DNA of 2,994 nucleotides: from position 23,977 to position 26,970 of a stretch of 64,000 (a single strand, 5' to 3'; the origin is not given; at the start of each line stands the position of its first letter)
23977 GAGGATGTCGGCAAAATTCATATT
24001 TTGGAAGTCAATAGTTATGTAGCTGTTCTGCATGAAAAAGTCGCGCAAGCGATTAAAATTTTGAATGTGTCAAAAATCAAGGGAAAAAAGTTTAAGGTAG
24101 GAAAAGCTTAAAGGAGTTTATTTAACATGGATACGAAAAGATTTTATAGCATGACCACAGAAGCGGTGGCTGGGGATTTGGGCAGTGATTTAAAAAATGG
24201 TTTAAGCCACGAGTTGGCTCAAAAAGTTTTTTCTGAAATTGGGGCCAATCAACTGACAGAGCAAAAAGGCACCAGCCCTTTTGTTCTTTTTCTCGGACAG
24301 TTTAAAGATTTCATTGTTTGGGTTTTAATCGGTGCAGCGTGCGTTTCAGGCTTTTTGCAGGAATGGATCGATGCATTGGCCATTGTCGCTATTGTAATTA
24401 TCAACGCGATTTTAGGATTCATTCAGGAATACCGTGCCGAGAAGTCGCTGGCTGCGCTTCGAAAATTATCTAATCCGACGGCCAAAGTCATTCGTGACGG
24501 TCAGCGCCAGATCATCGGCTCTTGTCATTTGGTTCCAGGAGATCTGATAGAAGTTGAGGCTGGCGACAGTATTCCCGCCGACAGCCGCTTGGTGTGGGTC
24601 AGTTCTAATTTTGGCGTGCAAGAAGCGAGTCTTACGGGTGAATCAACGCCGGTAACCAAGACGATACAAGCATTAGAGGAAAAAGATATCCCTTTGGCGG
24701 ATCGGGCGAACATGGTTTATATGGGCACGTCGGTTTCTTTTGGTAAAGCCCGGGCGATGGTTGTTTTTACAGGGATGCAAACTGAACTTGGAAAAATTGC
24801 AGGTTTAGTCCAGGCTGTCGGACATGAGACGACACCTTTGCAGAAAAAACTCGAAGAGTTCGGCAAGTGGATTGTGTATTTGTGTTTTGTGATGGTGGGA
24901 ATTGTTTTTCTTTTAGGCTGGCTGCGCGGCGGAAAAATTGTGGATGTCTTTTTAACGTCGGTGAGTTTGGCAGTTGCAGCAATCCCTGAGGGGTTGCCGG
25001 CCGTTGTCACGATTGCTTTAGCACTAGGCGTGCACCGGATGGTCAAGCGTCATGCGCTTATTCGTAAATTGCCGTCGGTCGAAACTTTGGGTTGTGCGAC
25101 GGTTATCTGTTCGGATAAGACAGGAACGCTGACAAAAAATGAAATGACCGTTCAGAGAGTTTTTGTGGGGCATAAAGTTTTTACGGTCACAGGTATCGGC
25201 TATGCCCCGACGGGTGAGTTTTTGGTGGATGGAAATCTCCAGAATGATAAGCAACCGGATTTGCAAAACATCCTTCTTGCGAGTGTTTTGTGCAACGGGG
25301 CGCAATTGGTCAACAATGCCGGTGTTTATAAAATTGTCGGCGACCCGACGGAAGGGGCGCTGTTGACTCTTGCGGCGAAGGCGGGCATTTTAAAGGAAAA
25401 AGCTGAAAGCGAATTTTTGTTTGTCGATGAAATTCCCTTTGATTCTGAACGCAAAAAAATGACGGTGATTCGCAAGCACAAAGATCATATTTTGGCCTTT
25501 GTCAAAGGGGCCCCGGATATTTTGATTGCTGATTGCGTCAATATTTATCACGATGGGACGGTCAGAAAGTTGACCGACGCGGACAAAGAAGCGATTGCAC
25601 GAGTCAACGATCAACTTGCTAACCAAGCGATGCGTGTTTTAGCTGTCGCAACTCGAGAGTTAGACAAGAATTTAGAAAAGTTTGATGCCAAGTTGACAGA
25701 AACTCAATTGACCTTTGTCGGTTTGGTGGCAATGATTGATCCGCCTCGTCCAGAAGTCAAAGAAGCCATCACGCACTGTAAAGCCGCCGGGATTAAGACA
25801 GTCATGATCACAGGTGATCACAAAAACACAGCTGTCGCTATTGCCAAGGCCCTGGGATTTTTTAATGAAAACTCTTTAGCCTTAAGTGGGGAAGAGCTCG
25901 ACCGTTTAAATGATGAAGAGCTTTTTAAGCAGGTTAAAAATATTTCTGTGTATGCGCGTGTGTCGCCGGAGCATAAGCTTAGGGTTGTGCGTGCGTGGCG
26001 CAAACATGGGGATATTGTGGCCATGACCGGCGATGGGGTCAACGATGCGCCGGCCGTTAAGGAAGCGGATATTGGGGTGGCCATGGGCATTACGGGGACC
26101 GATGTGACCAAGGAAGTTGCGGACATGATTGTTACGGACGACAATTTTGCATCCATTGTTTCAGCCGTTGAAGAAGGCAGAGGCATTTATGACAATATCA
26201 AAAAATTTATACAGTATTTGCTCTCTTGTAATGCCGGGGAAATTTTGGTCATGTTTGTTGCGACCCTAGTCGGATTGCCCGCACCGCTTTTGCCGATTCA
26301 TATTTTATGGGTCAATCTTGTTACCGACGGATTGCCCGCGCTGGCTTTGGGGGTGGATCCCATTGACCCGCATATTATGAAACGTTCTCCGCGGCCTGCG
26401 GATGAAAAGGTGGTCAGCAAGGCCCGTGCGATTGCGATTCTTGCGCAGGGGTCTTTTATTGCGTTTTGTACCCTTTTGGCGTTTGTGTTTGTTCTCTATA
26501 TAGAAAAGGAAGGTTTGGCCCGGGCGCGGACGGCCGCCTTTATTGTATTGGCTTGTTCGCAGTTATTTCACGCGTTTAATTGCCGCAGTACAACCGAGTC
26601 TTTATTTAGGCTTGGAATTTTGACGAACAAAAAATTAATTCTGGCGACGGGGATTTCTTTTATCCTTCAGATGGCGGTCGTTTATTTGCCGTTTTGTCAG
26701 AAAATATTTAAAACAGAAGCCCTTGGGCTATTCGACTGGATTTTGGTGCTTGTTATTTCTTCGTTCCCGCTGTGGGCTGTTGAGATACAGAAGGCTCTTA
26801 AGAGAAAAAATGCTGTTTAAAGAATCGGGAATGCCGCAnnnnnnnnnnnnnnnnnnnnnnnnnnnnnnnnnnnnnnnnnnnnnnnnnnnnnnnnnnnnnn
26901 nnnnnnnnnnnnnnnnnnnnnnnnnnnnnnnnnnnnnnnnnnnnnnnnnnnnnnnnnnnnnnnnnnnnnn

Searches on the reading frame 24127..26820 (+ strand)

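Call 64: search_protein_families(library=pfam, proteins=[window:24127-26820:+], max_evalue=0.00001)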
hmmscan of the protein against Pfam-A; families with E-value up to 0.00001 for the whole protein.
window:24127-26820:+ (897 aa): 6 families
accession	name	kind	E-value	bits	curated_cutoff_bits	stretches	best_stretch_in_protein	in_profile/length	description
PF00689.26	Cation_ATPase_C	-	3.1e-57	193.6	27.3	1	718-890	1-174/175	Cation transporting ATPase, C-terminus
PF00122.25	E1-E2_ATPase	-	3.1e-53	180.4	28.1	1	114-308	2-181/181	E1-E2 ATPase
PF13246.12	Cation_ATPase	-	6.7e-21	74.5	21.7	1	387-472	1-90/91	Cation transport ATPase (P-type)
PF00702.32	Hydrolase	-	1.9e-20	74.5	26.4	1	481-648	31-191/191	haloacid dehalogenase-like hydrolase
PF00690.31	Cation_ATPase_N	-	1.9e-16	59.9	20.4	1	7-74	2-69/69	Cation transporter/ATPase, N-terminus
PF12710.13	HAD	-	4.7e-06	27.6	27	0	494-643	43-187/189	haloacid dehalogenase-like hydrolase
